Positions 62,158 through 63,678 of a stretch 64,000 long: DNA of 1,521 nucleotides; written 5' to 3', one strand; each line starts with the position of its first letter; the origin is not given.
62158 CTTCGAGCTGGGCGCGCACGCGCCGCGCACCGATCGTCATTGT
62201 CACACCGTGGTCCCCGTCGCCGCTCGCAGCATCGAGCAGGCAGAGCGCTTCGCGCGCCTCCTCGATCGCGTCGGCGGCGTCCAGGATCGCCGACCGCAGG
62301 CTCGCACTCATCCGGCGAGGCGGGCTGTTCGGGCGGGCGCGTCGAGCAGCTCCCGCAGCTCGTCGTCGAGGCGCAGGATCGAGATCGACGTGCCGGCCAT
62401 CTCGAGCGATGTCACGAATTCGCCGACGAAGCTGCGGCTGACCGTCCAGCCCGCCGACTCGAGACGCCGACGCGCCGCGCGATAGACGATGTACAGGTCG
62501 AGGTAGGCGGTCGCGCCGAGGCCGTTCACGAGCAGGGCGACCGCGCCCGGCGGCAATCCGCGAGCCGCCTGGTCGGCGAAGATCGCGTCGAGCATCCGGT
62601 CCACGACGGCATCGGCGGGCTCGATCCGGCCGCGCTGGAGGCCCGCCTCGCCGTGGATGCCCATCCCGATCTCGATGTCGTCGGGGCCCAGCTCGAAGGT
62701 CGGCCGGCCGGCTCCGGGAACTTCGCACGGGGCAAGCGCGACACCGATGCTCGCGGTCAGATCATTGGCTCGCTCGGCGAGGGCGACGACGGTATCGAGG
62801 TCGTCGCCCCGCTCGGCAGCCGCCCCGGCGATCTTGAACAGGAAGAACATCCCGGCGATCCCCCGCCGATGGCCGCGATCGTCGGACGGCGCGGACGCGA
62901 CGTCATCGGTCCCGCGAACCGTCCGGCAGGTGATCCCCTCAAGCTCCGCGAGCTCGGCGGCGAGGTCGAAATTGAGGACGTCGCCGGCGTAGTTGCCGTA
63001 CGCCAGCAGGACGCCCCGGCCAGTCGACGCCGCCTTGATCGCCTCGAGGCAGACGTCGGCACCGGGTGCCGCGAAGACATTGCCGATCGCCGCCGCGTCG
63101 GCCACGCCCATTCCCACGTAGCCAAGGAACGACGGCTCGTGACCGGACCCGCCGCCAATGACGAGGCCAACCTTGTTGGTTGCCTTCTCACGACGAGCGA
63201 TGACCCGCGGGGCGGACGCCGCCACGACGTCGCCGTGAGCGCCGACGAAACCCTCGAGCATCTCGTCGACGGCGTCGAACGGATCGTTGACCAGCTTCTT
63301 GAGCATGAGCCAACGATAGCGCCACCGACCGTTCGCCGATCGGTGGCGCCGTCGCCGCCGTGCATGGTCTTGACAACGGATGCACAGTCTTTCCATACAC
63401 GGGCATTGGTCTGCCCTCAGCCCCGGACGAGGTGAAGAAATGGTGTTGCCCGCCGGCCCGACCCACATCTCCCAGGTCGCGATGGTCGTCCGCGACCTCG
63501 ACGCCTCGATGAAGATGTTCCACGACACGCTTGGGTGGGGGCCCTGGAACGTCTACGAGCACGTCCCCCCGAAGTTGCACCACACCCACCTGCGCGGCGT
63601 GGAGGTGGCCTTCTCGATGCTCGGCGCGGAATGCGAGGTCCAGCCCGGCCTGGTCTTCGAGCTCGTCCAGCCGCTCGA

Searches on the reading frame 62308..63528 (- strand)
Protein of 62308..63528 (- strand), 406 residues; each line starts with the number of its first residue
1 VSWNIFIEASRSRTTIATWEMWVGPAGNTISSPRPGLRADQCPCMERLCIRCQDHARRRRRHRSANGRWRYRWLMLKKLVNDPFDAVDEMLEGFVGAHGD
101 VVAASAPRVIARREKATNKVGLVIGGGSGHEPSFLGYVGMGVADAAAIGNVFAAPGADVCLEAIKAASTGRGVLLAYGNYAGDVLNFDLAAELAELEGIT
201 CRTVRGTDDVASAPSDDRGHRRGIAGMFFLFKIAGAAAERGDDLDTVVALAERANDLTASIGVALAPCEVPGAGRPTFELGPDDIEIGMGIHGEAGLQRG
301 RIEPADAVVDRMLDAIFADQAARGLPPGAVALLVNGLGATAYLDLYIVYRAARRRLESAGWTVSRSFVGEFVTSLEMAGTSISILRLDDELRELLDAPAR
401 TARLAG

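Call 58: search_protein_families(library=pfam, proteins=[window:62308-63528:-], max_evalue=0.00001)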
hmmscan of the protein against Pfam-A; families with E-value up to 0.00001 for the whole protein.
window:62308-63528:- (406 aa): 1 family
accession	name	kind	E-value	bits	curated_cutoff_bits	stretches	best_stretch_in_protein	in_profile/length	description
PF02733.22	Dak1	-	2.6e-116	388.4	31.4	1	92-402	1-312/313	Dak1 domain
